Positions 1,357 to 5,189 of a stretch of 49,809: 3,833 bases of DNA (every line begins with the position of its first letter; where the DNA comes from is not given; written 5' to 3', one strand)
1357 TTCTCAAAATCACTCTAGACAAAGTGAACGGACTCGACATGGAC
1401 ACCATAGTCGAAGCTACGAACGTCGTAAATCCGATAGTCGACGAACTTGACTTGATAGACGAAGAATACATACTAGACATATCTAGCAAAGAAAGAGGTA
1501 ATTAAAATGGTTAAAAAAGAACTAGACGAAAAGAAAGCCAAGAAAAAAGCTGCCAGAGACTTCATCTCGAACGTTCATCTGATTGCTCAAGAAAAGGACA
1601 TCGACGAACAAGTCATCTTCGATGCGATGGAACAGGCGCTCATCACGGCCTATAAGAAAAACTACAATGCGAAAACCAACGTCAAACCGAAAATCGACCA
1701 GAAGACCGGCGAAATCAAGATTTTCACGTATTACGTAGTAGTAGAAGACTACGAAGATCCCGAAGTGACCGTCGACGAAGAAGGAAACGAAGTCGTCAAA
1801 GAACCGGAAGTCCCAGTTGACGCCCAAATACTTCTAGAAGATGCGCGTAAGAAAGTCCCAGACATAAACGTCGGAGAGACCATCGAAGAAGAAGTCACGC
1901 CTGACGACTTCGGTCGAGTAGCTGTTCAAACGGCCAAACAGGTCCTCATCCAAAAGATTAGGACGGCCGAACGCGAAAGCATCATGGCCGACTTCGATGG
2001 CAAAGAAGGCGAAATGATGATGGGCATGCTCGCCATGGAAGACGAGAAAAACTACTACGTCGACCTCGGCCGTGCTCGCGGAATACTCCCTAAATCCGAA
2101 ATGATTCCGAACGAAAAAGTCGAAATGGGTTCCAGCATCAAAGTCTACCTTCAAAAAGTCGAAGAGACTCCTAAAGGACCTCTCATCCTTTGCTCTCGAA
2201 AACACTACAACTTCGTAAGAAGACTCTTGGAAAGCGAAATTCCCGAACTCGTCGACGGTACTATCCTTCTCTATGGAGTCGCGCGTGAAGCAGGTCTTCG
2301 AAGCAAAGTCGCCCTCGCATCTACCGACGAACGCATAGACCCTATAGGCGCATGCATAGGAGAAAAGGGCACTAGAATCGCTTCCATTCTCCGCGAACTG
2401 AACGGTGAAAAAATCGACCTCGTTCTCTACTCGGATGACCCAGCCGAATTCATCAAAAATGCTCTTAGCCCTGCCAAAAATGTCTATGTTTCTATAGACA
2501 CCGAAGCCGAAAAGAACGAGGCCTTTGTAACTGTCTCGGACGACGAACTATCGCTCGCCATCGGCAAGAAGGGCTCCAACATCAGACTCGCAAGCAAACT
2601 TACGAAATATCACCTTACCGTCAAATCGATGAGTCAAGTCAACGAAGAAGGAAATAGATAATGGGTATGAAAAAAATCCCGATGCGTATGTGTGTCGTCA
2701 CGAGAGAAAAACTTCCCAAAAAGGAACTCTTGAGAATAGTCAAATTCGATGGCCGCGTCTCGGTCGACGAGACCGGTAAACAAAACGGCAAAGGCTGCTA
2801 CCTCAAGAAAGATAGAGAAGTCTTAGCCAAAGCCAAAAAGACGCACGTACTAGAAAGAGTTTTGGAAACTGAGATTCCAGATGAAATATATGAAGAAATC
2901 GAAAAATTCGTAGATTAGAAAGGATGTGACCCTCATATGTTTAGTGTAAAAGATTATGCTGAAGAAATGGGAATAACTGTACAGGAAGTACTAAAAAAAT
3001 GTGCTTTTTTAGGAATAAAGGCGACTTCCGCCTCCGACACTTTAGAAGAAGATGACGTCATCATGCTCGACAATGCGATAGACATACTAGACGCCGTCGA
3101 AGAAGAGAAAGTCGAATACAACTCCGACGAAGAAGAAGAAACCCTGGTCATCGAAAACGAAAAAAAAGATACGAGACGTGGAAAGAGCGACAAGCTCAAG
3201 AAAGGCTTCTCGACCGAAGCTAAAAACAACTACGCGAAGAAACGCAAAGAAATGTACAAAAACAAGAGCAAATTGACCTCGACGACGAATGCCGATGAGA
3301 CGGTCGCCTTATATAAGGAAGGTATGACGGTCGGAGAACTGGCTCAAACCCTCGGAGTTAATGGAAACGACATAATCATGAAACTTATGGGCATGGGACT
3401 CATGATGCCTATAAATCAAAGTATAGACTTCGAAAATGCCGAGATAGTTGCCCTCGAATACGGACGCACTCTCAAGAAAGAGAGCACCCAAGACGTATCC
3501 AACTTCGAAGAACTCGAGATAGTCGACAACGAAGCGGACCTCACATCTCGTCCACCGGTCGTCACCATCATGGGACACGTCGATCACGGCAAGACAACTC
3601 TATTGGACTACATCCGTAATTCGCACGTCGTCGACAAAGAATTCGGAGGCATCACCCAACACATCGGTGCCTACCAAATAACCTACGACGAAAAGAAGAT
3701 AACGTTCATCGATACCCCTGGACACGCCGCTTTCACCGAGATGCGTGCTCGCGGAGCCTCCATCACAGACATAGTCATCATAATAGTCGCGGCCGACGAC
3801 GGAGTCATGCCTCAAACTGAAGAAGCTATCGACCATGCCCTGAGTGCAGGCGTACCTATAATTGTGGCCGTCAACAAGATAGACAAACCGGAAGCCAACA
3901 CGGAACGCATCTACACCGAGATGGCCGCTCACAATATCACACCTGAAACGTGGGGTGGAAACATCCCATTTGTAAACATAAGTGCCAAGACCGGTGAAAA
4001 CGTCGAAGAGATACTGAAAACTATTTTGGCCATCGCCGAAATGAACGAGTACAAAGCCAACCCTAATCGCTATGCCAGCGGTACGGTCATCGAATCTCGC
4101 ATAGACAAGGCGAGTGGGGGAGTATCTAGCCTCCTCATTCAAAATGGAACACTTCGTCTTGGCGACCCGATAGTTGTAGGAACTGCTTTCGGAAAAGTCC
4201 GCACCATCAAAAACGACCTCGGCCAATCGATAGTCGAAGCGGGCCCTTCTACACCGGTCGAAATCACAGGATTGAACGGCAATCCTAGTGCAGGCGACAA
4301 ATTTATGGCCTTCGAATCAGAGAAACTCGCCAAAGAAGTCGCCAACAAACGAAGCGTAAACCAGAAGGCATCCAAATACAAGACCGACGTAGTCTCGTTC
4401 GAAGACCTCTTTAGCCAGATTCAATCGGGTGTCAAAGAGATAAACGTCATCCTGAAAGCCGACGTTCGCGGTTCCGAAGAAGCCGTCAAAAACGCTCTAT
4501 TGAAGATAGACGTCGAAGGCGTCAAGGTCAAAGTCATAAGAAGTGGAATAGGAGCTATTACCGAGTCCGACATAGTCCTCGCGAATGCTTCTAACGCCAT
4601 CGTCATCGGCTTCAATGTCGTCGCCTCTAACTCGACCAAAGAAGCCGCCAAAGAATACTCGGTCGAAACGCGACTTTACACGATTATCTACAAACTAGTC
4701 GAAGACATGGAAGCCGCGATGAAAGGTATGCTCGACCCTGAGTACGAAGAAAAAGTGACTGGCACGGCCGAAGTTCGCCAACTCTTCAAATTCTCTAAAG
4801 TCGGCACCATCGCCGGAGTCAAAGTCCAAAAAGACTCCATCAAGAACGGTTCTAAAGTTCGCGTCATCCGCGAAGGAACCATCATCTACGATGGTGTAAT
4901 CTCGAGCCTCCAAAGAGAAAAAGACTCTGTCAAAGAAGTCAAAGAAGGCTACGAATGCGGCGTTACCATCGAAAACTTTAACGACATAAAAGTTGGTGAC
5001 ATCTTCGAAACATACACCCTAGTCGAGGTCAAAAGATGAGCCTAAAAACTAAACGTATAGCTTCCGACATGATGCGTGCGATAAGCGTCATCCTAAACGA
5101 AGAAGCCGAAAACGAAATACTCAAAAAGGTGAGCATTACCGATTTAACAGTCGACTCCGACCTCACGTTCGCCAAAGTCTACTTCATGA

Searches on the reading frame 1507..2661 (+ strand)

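Call 74: search_protein_families(library=pfam, proteins=[window:1507-2661:+], max_evalue=0.001)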
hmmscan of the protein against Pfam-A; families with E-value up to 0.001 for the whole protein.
window:1507-2661:+ (384 aa): 4 families
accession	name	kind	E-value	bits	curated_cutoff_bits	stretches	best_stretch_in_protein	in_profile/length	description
PF08529.16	NusA_N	-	7e-35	120.3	23.8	1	18-157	1-119/119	NusA N-terminal domain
PF13184.12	KH_5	-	3.9e-26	91.4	27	1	262-327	1-66/69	NusA-like KH domain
PF00575.29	S1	-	3e-05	24.7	22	1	179-223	16-67/74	S1 RNA binding domain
PF23095.1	KH_NusA_C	-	4e-05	24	34.2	1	340-379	2-43/59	Transcription termination/antitermination protein NusA, KH domain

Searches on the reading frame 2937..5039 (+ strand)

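Call 74: search_protein_families(library=pfam, proteins=[window:2937-5039:+], max_evalue=0.001)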
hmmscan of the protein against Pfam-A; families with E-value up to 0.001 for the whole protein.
window:2937-5039:+ (700 aa): 10 families
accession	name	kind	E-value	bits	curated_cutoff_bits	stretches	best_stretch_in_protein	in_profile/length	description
PF00009.33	GTP_EFTU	-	9.7e-40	136.6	26.5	1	209-366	6-185/188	Elongation factor Tu GTP binding domain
PF11987.13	IF-2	-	2e-35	121.7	27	1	482-592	6-117/117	Translation-initiation factor 2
PF22042.2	EF-G_D2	-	1e-26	93.3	27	1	380-458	2-83/84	Elongation factor G domain 2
PF04760.21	IF2_N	-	3.3e-26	91.2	25.3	2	128-177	2-52/53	Translation initiation factor IF-2, N-terminal region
PF01926.29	MMR_HSR1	-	2.1e-11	44.3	21.9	1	209-314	2-113/113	50S ribosome-binding GTPase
PF00071.28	Ras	-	9.5e-08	32.2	21.6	1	210-364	3-157/162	Ras family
PF02421.24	FeoB_N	-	1.2e-07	31.8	27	1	209-363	3-156/156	Ferrous iron transport protein B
PF00025.27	Arf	-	1.4e-07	31.6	22.3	1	210-363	18-170/174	ADP-ribosylation factor family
PF03144.31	GTP_EFTU_D2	-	8e-06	26.6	30.3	1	623-690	1-72/73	Elongation factor Tu domain 2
PF14578.12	GTP_EFTU_D4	-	0.00079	19.7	23.8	1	623-689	18-84/86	Elongation factor Tu domain 4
